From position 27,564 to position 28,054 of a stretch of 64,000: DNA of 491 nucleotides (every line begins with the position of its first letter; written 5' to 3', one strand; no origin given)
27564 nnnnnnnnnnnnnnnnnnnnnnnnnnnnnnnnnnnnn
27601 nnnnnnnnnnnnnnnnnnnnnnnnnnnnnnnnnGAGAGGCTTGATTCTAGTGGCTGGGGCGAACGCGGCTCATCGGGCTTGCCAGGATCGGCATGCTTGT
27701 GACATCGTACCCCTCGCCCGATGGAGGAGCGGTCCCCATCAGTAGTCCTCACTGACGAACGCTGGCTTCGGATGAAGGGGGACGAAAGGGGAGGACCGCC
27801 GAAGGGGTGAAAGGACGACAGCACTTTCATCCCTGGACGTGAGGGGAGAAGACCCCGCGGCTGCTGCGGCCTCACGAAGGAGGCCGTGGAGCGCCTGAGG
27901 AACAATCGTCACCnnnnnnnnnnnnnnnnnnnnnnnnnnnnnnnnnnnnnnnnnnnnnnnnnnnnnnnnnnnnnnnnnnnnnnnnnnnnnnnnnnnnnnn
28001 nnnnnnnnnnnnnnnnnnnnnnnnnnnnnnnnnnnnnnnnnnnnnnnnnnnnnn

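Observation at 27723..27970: Probable lysine riboswitch controlling a complete asd-lysC-dapB-dapA-dapD operon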

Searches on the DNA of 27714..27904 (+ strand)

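Call 19: build_rna_model(alignment_id=A2)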
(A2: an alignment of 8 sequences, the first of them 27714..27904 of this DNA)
Model R1 built from alignment A2 (8 sequences, 195 columns); structure: RNAalifold consensus.
model positions 188; base pairs 50; branch points 3; effective number of sequences 1.25; information 0.59 bits per position. Calibrated on 0.2 Mb of random sequence (short: E-values are rough).
structure used (alignment columns):
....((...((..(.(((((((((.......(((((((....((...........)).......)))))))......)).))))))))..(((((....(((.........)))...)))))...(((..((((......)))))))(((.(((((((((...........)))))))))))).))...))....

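Call 20: search_with_rna_model(model_id=R1, sources=[window, L001, L002, L003, L004, L005, L006, L007, L008, L009, L010, L011, L012, L013, L014, L015, L016, L017, L018, L019, L020, L021, L022, L023, L024, L025, L026, L027, L028, L029, L030, L031, L032, L033, L034, L035, L036, L037, L038, L039, L040, L041, L042, L043, L044, L045, L046, L047, L048, L049, L050, L051, L052, L053, L054, L055, L056, L057, L058, L059, L060, L061, L062, L063, L064, L065, L066, L067, L068, L069, L070, L071, L072, L073, L074, L075, L076, L077, L078, L079, L080], max_evalue=1)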
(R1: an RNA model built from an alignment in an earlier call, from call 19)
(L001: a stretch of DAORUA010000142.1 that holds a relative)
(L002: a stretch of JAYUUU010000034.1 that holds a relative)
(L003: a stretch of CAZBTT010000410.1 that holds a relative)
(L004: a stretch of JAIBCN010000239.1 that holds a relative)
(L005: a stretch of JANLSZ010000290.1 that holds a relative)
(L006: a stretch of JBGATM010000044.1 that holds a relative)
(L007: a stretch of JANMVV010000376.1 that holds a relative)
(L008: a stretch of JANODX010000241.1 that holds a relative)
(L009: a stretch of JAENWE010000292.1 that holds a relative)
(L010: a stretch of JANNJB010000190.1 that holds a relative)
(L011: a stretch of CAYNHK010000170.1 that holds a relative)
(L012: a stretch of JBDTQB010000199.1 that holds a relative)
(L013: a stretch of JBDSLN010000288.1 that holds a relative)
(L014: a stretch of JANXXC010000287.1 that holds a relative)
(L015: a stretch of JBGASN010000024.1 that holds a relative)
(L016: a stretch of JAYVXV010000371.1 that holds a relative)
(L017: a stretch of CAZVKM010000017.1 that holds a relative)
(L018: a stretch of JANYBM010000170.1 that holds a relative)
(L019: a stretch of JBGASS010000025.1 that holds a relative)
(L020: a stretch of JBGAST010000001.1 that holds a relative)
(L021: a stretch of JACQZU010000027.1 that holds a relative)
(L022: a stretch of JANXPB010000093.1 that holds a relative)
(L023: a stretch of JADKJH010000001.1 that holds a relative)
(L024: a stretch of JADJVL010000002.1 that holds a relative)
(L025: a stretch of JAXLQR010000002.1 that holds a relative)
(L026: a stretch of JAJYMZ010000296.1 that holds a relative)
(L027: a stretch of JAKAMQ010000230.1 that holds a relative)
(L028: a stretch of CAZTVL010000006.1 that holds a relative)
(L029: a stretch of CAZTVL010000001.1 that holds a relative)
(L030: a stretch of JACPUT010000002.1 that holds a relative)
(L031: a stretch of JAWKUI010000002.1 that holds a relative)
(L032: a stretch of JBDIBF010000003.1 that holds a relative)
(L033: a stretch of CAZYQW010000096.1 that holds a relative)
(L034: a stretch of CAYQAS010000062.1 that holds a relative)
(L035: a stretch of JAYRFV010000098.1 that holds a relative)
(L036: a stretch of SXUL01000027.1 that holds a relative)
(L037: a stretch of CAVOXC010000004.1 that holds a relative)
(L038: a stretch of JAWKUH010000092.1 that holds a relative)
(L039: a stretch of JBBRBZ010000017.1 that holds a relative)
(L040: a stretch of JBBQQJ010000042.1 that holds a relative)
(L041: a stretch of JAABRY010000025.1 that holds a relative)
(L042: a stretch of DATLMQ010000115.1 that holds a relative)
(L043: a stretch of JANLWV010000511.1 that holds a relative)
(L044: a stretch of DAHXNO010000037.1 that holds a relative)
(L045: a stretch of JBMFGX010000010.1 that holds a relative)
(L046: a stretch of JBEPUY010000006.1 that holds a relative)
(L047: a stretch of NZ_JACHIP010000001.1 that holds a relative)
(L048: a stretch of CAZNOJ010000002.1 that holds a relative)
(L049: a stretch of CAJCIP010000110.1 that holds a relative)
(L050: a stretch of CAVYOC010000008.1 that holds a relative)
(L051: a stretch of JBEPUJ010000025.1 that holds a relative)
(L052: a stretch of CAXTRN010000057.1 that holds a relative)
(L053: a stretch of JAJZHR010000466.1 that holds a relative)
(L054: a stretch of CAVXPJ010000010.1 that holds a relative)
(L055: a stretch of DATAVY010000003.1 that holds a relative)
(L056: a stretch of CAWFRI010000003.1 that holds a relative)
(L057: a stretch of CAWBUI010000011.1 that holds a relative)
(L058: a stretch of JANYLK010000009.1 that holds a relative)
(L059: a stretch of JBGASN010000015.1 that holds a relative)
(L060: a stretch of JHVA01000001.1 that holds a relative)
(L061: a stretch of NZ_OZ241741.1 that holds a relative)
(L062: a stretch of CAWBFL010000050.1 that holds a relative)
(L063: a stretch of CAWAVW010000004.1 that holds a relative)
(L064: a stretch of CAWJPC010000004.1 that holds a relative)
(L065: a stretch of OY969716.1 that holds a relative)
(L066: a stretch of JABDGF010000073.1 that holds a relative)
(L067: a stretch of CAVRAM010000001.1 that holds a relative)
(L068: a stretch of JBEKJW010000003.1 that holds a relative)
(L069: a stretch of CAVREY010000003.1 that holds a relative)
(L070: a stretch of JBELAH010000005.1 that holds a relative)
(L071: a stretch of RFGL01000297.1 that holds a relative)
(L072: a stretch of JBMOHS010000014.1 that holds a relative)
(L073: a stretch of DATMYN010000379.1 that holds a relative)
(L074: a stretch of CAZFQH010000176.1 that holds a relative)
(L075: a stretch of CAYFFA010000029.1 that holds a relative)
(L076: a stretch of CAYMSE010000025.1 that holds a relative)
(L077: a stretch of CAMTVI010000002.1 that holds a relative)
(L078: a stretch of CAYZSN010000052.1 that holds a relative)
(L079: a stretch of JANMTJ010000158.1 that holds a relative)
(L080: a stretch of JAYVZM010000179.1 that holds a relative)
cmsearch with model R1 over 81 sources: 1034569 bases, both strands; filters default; matches with E-value up to 1: 28.
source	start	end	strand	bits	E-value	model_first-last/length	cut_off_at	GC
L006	6704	6892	+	201.6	1.4e-58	1-188/188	no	0.61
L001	4355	4543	+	201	1.9e-58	1-188/188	no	0.64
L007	4278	4465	+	199.4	6.1e-58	1-188/188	no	0.61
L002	3239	3431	+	190.4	3.3e-55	1-188/188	no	0.62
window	27714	27904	+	187.5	2.5e-54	1-188/188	no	0.64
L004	6704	6890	+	186.2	6.2e-54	1-188/188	no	0.67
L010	2988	3178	+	184.1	2.6e-53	1-188/188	no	0.64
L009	6119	6307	+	182.9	6e-53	1-188/188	no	0.62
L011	2120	2310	+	182.7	6.9e-53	1-188/188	no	0.64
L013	2653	2838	+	177.1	3.4e-51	1-188/188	no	0.6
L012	998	1184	+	176.7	4.5e-51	1-188/188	no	0.61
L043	6755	6943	+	173.4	4.6e-50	1-188/188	no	0.61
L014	5668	5844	+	167.1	3.6e-48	1-188/188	no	0.63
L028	5635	5813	+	162.9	6.9e-47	1-188/188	no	0.67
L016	2039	2216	+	160.2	4.4e-46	1-188/188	no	0.6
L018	3814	3992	+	149.2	9.7e-43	1-188/188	no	0.65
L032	1021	1202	+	146.1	8.7e-42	1-188/188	no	0.69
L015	5602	5781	+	145.2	1.6e-41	1-188/188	no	0.69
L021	5717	5897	+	143.7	4.6e-41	1-188/188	no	0.73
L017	5600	5779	+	143.5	5.2e-41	1-188/188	no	0.69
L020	5675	5854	+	142.5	1e-40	1-188/188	no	0.69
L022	5605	5783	+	140.8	3.4e-40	1-188/188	no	0.69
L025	5667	5850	+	138.1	2.3e-39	1-188/188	no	0.7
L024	5672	5851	+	129.4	9.5e-37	1-188/188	no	0.69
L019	1398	1576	+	128.6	1.6e-36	1-188/188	no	0.69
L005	6867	7034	+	21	0.00065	1-188/188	no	0.57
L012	6210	6313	+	16.9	0.011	1-188/188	no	0.67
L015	7569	7719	+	12.2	0.3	1-188/188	no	0.7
